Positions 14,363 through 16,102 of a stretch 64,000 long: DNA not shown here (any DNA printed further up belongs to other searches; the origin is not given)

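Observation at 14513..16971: AT-rich islet carrying an NdpA/YejK-like gene translationally coupled to a 479-aa three-TM protein: candidate two-gene module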

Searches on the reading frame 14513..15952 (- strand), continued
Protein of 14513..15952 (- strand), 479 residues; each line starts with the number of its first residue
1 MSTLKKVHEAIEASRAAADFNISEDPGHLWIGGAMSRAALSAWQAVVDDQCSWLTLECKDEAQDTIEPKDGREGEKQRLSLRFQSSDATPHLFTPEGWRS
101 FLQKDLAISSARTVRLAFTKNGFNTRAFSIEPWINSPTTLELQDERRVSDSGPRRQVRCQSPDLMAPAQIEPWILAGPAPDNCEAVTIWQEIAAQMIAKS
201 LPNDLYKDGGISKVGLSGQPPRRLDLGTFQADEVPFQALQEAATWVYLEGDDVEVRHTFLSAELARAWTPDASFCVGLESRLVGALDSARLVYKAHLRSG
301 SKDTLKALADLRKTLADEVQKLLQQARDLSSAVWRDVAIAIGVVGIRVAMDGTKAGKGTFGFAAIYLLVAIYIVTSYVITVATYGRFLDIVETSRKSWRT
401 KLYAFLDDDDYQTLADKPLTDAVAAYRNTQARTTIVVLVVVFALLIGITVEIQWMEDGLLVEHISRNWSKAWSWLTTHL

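Call 43: predict_structure(alignment_id=A2)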
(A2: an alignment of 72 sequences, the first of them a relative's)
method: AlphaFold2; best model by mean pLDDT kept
length: 479 residues; sequences in the alignment: 72
mean_pLDDT: 90.7   pTM: 0.76
mean pLDDT of the five models: 90.7, 89.4, 88.9, 88.4, 87.5
residues with pLDDT >= 90: 324; 70-90: 134; 50-70: 21; < 50: 0
segments of 3 or more residues with pLDDT < 50: none
pLDDT, mean of each block of 10 residues (from residue 1): 92 96 97 98 97 96 97 97 95 98 95 96 97 90 71 95 96 97 96 98 98 95 96 94 97 95 93 95 95 85 74 82 86 91 87 69 91 94 91 85 74 83 89 92 91 76 82 78
secondary structure, 60 per line:
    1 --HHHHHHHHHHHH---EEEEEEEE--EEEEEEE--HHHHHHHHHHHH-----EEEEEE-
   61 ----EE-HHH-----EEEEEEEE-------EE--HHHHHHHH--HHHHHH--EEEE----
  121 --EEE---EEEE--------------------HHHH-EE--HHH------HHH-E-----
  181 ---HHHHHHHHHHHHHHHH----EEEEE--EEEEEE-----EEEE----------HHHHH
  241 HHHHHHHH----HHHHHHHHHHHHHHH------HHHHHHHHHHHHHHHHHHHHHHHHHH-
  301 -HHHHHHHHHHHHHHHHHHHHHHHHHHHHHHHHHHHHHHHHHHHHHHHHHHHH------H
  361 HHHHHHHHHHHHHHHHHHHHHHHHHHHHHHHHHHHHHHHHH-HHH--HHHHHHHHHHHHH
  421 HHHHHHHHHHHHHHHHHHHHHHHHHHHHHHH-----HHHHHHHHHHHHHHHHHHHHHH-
elements in order: H3-14 E18-25 E28-34 H37-48 E54-59 E76-83 H95-102 H105-110 E113-116 E123-125 E129-132 H153-156 H184-199 E204-208 E211-216 E222-225 H236-248 H253-267 H274-299 H302-353 H360-401 H408-451 H457-478

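Call 47: fold_search(model_id=the predicted structure, library=pdb)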
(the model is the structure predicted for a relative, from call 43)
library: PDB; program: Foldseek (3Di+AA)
matches with E <= 10: 348; with E <= 0.001: 0
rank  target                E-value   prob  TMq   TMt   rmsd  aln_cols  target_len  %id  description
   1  2efk                  3.3e-02  0.87  0.17  0.27  42.2       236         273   10  Crystal structure of the EFC domain of Cdc42-interacting protein 4 (released 2007-05-29)
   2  8j6h_B                8.8e-02  0.60  0.11  0.13  11.4       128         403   11  Structure and allosteric regulation of the inosine 5'-monophosphate-specific phosphatase ISN1 from Saccharomyces cerev (released 2024-03-06)
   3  4j9u_F                1.2e-01  0.18  0.09  0.10  13.6       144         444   11  Crystal Structure of the TrkH/TrkA potassium transport complex (released 2013-04-03)
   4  4j9u_E                1.8e-01  0.15  0.09  0.09  13.9       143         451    7  Crystal Structure of the TrkH/TrkA potassium transport complex (released 2013-04-03)
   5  3rfn                  1.9e-01  0.47  0.09  0.23  14.7       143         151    8  Epitope backbone grafting by computational design for improved presentation of linear epitopes on scaffold proteins (released 2011-11-09)
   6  6mrs                  2.8e-01  0.75  0.11  0.48   5.1        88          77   10  De novo designed protein Peak6 (released 2019-06-12)
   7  3haj_A                3.6e-01  0.21  0.15  0.23  41.3       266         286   11  Crystal structure of human PACSIN2 F-BAR domain (p212121 lattice) (released 2009-06-16)
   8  6xj1_B                4.0e-01  0.25  0.16  0.25  36.0       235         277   11  Crystal Structure of CDC15 F-BAR Domain from Schizosaccharomyces pombe (released 2020-12-16)
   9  4wpc_A                4.5e-01  0.20  0.13  0.20  39.9       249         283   10  Crystal structure of Rgd1p F-BAR domain in complex with inositol phosphate (released 2014-12-24)
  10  5i7d_A                4.5e-01  0.15  0.12  0.13  37.5       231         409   12  Crystal Structure of srGAP2 F-BARx WT Form-2 (released 2017-08-30)
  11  8j6h_C                5.2e-01  0.33  0.12  0.14  11.1       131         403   10  Structure and allosteric regulation of the inosine 5'-monophosphate-specific phosphatase ISN1 from Saccharomyces cerev (released 2024-03-06)
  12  8ilv_B                5.2e-01  0.11  0.12  0.19  33.7       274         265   13  Cryo-EM structure of PI3Kalpha in complex with compound 18 (released 2023-09-06)
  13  8jb3                  5.5e-01  0.28  0.12  0.13  10.8       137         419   10  Structure and allosteric regulation of the inosine 5'-monophosphate-specific phosphatase ISN1 from Saccharomyces cerevis (released 2024-03-06)
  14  9brb_a                5.5e-01  0.16  0.08  0.06  12.2        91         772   12  Synaptic Vesicle V-ATPase with synaptophysin and SidK, State 1 (released 2024-06-26)
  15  5sxd_B                5.5e-01  0.09  0.10  0.17  31.4       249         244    9  Crystal Structure of PI3Kalpha in complex with fragment 22 (released 2017-02-15)
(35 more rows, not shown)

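Call 63: find_homologous_proteins(query=A3, max_evalue=0.001)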
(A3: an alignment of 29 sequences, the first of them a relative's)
Query A3 (29 sequences) (479 aa, profile of the alignment): 88 proteins with E <= 0.001 among 8000 candidates.
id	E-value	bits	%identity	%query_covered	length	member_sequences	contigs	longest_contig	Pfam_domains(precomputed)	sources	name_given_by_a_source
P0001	4.8e-174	597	100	100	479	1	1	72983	-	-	-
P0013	1.5e-172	592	66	100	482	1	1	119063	-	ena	-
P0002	2.0e-169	582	84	99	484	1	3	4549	-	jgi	jgi:hypothetical protein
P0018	3.3e-169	581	65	98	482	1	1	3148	-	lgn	-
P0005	6.2e-169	581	72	98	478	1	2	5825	-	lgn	-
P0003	1.8e-168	579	79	99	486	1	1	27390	-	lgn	-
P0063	1.1e-165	570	48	96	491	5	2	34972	-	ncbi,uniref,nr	ncbi:hypothetical protein HLB27_14905 [Dickeya dadantii]|uniref:hypothetical protein n=1 Tax=Dickeya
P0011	1.2e-165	570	67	98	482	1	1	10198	-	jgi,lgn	jgi:hypothetical protein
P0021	7.5e-165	567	62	100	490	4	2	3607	-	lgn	-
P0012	9.9e-165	567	66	98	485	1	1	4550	-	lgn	-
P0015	5.8e-164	564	65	98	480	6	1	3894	-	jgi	jgi:hypothetical protein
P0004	1.0e-163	563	71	100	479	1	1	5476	-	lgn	-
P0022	5.7e-163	561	63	97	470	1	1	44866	-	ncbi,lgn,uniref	ncbi:MAG: hypothetical protein WAW36_06130 [Methylovulum miyakonense]|uniref:hypothetical protein n=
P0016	1.2e-162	560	65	98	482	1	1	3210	-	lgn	-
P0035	1.4e-162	560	54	100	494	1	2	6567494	-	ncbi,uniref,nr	ncbi:hypothetical protein [Methylobacterium sp. 391_Methyba4]|uniref:hypothetical protein n=1 Tax=Me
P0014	1.5e-156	540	70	91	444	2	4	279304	-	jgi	-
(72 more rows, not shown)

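Call 70: search_protein_representatives(alignment_id=A2)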
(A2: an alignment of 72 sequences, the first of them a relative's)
Query: 72 sequences, 479 profile positions. Proteins with E-value up to 0.001 (for the whole library): 626; up to 1e-10: 484; up to 1e-30: 376. The best 150 are listed.
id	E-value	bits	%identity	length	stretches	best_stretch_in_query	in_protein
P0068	6.7e-189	644.9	-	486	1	1-462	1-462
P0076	1.0e-172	591.6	-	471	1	3-452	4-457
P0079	1.1e-169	581.6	-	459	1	1-455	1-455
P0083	2.9e-160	550.5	-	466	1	1-454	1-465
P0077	7.1e-146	503.0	-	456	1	1-348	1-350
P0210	4.9e-144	497.0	-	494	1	1-453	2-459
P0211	2.9e-143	494.4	-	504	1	5-454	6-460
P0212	9.8e-142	489.4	-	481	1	2-453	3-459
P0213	1.6e-139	482.0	-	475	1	2-467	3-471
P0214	1.0e-132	459.6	-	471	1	1-454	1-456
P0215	4.0e-130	451.1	-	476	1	3-459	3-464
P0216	1.1e-123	429.8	-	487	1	1-461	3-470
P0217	1.2e-120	419.9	-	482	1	2-458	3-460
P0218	3.2e-120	418.4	-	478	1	3-451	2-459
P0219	1.1e-118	413.3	-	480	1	5-457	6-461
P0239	5.3e-87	308.9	-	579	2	178-449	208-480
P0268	6.8e-73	262.4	-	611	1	21-454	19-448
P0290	1.3e-66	241.6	-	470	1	58-444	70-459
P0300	4.0e-65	236.7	-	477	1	72-446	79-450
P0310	6.7e-62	226.1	-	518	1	39-458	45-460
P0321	3.2e-59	217.2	-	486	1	53-435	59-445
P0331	3.8e-57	210.4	-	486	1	72-427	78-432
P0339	1.4e-55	205.3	-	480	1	103-446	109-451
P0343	4.4e-55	203.6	-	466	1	90-457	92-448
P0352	1.5e-53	198.6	-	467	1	56-449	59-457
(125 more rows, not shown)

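Call 71: list_cluster_members(proteins=[P0239, P0268, P0290, P0300, P0310, P0321, P0331, P0339, P0343, P0352])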
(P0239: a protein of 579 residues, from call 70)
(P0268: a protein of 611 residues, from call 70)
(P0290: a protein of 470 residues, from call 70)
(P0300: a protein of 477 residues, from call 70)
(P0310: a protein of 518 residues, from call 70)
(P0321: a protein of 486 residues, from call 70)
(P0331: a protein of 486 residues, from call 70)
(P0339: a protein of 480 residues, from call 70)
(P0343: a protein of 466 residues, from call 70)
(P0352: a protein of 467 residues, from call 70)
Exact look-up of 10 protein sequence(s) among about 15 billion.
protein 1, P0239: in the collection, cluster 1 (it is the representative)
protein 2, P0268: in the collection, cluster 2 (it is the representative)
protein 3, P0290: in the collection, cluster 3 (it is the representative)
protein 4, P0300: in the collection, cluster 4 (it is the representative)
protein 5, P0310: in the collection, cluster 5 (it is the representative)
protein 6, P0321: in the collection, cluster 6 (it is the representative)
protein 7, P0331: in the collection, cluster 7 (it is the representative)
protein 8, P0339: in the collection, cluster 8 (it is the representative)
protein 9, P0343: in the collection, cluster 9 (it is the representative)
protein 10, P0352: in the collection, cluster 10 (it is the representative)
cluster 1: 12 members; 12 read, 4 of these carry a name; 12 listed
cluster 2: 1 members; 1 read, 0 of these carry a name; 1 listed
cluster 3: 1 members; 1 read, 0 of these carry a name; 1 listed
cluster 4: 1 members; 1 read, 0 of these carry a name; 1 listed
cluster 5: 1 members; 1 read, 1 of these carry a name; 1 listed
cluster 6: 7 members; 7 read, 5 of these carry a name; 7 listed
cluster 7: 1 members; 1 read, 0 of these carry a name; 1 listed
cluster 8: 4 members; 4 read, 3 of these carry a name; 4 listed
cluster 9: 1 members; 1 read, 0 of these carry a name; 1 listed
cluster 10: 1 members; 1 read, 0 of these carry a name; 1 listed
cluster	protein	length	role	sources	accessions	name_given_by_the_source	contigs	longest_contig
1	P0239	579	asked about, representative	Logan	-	-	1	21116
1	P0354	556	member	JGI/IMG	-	hypothetical protein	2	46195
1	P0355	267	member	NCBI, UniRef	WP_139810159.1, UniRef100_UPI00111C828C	hypothetical protein, partial [Sphingomonas azotifigens] | hypothetical protein n=1 Tax=Sphingomonas azotifigens TaxID=330920 RepID=UPI00111C828C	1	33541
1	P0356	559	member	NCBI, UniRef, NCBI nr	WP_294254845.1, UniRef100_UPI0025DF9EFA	hypothetical protein [uncultured Sphingomonas sp.] | hypothetical protein n=1 Tax=uncultured Sphingomonas sp. TaxID=158754 RepID=UPI0025DF9EFA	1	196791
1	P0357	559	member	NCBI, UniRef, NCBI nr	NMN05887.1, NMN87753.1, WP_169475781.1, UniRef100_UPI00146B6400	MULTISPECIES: hypothetical protein [unclassified Novosphingobium] | hypothetical protein n=1 Tax=unclassified Novosphingobium TaxID=2644732 ...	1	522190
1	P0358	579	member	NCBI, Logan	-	-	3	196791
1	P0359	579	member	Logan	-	-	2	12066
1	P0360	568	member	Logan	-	-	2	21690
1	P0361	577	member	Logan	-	-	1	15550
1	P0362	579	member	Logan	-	-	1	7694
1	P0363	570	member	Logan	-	-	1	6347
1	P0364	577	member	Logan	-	-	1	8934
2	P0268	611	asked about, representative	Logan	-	-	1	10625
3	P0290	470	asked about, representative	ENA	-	-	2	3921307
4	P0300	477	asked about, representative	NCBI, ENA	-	-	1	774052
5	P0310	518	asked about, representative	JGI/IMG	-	hypothetical protein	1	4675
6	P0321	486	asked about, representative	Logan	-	-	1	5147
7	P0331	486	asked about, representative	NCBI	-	-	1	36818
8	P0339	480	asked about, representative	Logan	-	-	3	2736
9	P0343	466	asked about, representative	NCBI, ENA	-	-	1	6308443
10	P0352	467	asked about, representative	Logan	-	-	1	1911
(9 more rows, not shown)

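Call 73: search_solved_structures(query=A2, max_evalue=10)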
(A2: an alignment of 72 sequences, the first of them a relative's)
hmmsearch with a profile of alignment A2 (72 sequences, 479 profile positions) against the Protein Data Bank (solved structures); distinct sequences matched with E-value up to 10: 3.
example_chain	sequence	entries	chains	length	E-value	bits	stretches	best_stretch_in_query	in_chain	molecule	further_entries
7udl_A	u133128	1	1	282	0.036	15.9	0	407-446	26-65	Designed helical repeat protein (DHR) RPB_PLP1_R6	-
7udm_A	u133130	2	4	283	0.037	15.9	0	407-446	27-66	Designed helical repeat protein (DHR) RPB_PLP1_R6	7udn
36qu_b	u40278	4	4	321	1.1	10.9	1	85-122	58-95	V-type proton ATPase subunit AP1 fragment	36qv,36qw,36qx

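Call 79: search_protein_families(library=pfam, alignment_id=A6, max_evalue=0.00001)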
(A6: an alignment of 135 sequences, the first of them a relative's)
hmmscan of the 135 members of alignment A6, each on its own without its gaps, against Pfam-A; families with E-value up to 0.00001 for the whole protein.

A. member 1, L001:7434-8114:- (227 aa): 0 families

B. families by the number of members that match (of 135 scanned): 83 families (the first 25 are shown)
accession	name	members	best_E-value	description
PF00589.27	Phage_integrase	7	3.3e-25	Phage integrase family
PF13356.12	Arm-DNA-bind_3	6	4.8e-30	Arm DNA-binding domain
PF22022.2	Phage_int_M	6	1.9e-26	Phage integrase central domain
PF00580.27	UvrD-helicase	3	1.2e-63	UvrD/REP helicase N-terminal domain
PF13245.12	AAA_19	3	3.6e-22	AAA domain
PF02661.23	Fic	3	1.8e-16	Fic/DOC family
PF13538.12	UvrD_C_2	3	9.8e-16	UvrD-like helicase C-terminal domain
PF13086.12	AAA_11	3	5e-07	AAA domain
PF11000.13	DUF2840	2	1.8e-71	Protein of unknown function (DUF2840)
PF18860.6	AbiJ_NTD3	2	4.6e-45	AbiJ N-terminal domain 3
PF13377.12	Peripla_BP_3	2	5.7e-34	Periplasmic binding protein-like domain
PF13361.12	UvrD_C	2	5.2e-30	UvrD-like helicase C-terminal domain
PF04471.18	Mrr_cat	2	3.1e-29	Restriction endonuclease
PF13604.12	AAA_30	2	8.2e-29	AAA domain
PF00532.27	Peripla_BP_1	2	2.2e-24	Periplasmic binding proteins and sugar binding domain of LacI family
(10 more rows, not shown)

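Call 81: search_protein_families(library=padloc, alignment_id=A6, max_evalue=0.00001)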
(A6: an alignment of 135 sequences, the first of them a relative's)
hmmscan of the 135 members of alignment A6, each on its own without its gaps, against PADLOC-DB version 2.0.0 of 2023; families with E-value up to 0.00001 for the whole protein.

A. member 1, L001:7434-8114:- (227 aa): 0 families

B. families by the number of members that match (of 135 scanned): 365 families (the first 25 are shown)
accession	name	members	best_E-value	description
PDLC00288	PtuA1|PtuA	4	2.9e-212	AAA ATPase domain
PDLC01087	C3a187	4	6.1e-144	NERD+UvrD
PDLC00292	PtuA1|PtuA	4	3.2e-141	AAA ATPase domain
PDLC04966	PDC-S24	3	8.5e-208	-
PDLC03802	RTasHel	3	8.3e-72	DRT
PDLC00332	PtuB1|PtuB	3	3.3e-28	Unknown function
PDLC00339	PtuB1|PtuB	3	4.4e-25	Unknown function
PDLC00337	PtuB1|PtuB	3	8.4e-20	Unknown function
PDLC03963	SoFic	3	2.3e-19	-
PDLC00328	PtuB1|PtuB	3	2.9e-13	Unknown function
PDLC00330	PtuB1|PtuB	3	6.3e-12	Unknown function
PDLC00319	PtuB1|PtuB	3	1.6e-10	Unknown function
PDLC04240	PDC-M01A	3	4.1e-08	-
PDLC04839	PDC-S04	3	9.6e-08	-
PDLC04836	PDC-S04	3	3.4e-07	-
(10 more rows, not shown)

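Call 88: fold_search(model_id=the predicted structure, library=viral)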
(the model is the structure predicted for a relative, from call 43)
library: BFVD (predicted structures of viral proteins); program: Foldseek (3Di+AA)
matches with E <= 10: 344; with E <= 0.001: 0
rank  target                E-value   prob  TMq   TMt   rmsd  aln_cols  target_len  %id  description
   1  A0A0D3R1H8            1.3e-01  0.82  0.11  0.43   5.0        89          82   13  Uncharacterized protein [Rochambeau virus]
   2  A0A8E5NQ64            1.5e-01  0.57  0.16  0.08  27.8       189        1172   18  (no name in the UniProt tables at hand)
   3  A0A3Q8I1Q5            1.9e-01  0.69  0.11  0.20   7.4       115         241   10  Uncharacterized protein [Lactobacillus phage Bromius]
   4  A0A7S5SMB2            1.9e-01  0.47  0.11  0.35   7.2        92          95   12  (no name in the UniProt tables at hand)
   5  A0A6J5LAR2            2.2e-01  0.89  0.12  0.31   6.2        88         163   16  Uncharacterized protein [uncultured Caudovirales phage]
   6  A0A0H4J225            2.9e-01  0.82  0.13  0.16   8.6       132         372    8  Uncharacterized protein [Pseudoalteromonas phage H101]
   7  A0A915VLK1            3.2e-01  0.54  0.11  0.40   6.5        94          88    8  (no name in the UniProt tables at hand)
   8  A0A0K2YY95            3.7e-01  0.47  0.12  0.38   7.5        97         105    9  Uncharacterized protein [Cowpox virus]
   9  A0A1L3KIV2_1          3.7e-01  0.20  0.16  0.07  20.2       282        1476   15  (no name in the UniProt tables at hand)
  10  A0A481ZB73            3.9e-01  0.33  0.10  0.30   7.7        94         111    8  Uncharacterized protein [Pithovirus LCPAC304]
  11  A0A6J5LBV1            4.1e-01  0.60  0.11  0.49   6.0        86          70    9  Uncharacterized protein [uncultured Caudovirales phage]
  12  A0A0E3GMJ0            5.1e-01  0.54  0.12  0.42   4.2        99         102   14  Uncharacterized protein [Enterobacteria phage JenP1]
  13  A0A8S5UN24            5.1e-01  0.08  0.12  0.16  27.3       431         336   10  NTP-PPase-like protein [Siphoviridae sp. ctzr51]
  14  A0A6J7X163            5.3e-01  0.35  0.10  0.37   7.5        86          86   13  Uncharacterized protein [uncultured Caudovirales phage]
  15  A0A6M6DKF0            5.3e-01  0.21  0.10  0.23   8.0        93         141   12  (no name in the UniProt tables at hand)
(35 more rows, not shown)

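Call 99: find_related_loci(query=A3, collection=viral_contigs, flank=6000)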
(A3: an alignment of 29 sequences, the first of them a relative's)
Query A3 (479 aa) in viral_contigs; peptide patterns used: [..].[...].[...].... (x = any residue, [..] = any of these).
23 stretches matched a pattern; 9 encode a relative of the query (tblastn E <= 1e-3); 9 distinct loci.
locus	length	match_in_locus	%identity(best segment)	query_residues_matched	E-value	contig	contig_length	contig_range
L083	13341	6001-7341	39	9-445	2e-114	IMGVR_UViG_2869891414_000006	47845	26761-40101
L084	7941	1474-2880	34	2-479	4e-98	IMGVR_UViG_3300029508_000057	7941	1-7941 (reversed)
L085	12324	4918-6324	34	2-479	5e-98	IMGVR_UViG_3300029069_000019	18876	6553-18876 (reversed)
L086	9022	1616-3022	34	2-479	5e-98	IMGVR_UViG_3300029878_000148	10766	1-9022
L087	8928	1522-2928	34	2-479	4e-98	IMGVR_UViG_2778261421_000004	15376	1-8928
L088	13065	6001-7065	31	92-446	1e-42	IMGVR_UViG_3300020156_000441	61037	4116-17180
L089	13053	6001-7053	28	85-445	8e-36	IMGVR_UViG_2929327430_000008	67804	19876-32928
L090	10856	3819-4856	29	85-446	7e-28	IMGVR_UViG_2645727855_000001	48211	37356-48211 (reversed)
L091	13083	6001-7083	28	51-418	7e-28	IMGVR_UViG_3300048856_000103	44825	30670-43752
